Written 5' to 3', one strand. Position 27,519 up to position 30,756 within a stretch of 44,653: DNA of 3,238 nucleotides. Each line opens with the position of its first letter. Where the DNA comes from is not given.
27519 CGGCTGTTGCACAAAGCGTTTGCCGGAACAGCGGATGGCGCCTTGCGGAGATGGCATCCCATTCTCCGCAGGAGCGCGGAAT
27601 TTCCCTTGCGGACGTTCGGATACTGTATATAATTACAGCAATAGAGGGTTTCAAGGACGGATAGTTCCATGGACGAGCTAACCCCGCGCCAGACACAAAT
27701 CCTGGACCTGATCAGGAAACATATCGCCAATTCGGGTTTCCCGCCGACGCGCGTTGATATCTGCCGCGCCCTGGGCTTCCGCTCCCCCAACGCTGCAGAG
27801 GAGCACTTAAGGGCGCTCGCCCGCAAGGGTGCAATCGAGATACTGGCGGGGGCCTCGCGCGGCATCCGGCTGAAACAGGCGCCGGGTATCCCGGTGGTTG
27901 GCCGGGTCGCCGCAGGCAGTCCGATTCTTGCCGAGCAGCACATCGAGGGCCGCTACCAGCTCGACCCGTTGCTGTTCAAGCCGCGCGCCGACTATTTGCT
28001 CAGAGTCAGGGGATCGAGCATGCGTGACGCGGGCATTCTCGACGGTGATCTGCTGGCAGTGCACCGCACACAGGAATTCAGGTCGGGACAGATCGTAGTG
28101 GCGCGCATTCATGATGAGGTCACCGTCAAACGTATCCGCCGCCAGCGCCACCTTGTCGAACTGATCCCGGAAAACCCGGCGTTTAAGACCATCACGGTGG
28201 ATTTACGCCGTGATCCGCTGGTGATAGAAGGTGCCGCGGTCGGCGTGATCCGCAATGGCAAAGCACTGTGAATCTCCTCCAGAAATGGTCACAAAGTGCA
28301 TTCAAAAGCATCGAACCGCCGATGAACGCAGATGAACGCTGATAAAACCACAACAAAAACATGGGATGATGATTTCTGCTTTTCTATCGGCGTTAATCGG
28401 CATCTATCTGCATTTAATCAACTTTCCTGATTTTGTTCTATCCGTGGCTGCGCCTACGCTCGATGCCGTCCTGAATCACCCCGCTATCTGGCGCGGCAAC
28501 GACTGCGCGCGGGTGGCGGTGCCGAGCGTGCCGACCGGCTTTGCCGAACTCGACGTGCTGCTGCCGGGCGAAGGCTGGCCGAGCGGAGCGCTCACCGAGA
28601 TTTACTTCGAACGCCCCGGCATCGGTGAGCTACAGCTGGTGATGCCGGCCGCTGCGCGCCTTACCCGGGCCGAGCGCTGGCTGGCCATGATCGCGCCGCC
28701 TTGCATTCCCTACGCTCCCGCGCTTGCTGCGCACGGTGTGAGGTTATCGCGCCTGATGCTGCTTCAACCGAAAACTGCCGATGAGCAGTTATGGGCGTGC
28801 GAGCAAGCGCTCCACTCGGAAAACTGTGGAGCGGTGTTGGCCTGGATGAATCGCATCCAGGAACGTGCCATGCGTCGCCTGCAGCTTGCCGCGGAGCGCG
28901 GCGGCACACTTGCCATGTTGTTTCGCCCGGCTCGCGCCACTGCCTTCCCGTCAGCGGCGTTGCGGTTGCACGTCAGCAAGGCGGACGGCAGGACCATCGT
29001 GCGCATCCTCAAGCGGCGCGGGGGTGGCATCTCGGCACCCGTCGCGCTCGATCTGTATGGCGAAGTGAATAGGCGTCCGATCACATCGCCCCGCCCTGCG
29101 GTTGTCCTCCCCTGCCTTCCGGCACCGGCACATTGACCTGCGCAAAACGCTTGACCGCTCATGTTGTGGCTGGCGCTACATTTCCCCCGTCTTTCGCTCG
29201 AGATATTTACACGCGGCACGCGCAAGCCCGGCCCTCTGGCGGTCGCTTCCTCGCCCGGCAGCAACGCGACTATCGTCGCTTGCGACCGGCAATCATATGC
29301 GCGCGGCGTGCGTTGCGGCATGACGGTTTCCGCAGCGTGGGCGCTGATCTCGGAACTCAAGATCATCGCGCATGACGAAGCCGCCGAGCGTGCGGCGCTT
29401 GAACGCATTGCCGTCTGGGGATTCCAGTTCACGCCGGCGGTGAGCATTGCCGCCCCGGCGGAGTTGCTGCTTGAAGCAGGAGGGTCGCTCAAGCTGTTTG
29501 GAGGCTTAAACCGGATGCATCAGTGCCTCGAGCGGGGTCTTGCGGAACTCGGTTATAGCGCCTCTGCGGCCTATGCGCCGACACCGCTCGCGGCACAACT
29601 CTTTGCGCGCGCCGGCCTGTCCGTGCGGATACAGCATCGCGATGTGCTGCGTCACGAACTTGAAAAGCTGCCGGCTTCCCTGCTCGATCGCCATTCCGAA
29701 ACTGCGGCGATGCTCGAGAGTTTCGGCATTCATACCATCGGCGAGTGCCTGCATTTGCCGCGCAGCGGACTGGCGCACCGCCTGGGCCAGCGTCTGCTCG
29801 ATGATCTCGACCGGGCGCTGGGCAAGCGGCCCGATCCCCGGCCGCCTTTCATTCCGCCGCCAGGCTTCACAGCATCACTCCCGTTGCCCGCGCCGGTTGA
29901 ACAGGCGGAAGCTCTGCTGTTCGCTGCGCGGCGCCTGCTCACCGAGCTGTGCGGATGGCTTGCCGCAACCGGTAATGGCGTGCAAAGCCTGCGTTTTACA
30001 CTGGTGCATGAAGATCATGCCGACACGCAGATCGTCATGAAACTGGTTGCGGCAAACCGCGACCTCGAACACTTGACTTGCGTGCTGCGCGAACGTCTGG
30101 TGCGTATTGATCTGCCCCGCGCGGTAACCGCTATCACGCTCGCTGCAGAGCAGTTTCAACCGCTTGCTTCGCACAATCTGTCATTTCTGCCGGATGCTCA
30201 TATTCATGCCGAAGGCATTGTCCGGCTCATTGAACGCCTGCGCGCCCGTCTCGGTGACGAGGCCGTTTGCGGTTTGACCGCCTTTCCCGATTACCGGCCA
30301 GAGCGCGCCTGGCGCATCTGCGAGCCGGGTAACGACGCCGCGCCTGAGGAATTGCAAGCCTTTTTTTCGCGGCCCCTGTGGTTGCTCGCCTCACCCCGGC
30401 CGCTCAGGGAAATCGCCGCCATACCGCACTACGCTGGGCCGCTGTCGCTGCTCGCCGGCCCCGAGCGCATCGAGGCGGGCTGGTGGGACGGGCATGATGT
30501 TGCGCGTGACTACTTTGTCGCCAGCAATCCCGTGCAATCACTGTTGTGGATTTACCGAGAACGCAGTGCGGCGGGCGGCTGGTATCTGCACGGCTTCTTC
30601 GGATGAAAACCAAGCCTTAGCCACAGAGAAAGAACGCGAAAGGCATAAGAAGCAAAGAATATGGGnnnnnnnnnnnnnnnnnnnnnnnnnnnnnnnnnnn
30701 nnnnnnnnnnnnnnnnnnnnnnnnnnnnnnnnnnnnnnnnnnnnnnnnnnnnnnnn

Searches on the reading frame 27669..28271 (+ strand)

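Call 23: search_protein_families(library=ncbifam, proteins=[window:27669-28271:+], max_evalue=0.00001)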
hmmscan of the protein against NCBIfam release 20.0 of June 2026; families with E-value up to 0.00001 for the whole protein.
window:27669-28271:+ (200 aa): 3 families
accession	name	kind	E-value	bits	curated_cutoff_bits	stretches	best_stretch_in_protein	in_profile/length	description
TIGR00498.1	lexA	equivalog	4.5e-69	232.1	110.95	1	1-197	1-202/203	transcriptional repressor LexA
NF007621.2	PRK10276.1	subfamily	6e-23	81.1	110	1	81-194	1-114/115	translesion error-prone DNA polymerase V autoproteolytic subunit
NF051876.1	transXXX_HumD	equivalog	3.1e-07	30.4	120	1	84-165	3-86/129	HumD family translesion DNA polymerase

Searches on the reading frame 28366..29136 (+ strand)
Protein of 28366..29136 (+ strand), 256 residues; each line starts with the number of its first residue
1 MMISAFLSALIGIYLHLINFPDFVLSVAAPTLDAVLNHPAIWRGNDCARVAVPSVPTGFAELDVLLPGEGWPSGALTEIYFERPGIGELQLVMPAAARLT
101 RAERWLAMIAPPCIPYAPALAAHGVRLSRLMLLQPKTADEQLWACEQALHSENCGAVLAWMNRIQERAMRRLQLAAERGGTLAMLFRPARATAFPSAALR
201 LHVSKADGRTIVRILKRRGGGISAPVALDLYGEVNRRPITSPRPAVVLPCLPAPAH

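Call 23: search_protein_families(library=ncbifam, proteins=[window:28366-29136:+], max_evalue=0.00001)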
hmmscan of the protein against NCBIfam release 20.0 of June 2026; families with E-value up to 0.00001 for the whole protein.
window:28366-29136:+ (256 aa): 4 families
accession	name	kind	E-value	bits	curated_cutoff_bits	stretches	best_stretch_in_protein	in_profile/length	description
NF033429.2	ImuA_translesion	equivalog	2.6e-62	209.9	150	1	41-219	2-181/181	translesion DNA synthesis-associated protein ImuA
TIGR00623.2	SOS_SulA_coli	exception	2.4e-13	50.2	150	1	73-194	29-152/168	SOS-induced cell division inhibitor SulA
NF007892.0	PRK10595.1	equivalog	2.6e-12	46.8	162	1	74-194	32-153/169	cell division inhibitor SulA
NF041583.1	SOS_SulA_aeru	exception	1.4e-10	41.3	150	1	102-181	70-149/157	SOS-induced cell division inhibitor SulA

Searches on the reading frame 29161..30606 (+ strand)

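Call 23: search_protein_families(library=ncbifam, proteins=[window:29161-30606:+], max_evalue=0.00001)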
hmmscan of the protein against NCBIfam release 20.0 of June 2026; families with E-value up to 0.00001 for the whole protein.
window:29161-30606:+ (481 aa): 0 families

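Call 35: search_protein_families(library=pfam, proteins=[window:29161-30606:+], max_evalue=0.0001)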
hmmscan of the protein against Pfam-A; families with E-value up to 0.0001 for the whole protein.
window:29161-30606:+ (481 aa): 1 family
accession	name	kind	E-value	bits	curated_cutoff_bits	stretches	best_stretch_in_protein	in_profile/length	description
PF00817.25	IMS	-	1.6e-11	44.8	23.2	1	24-149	21-147/148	impB/mucB/samB family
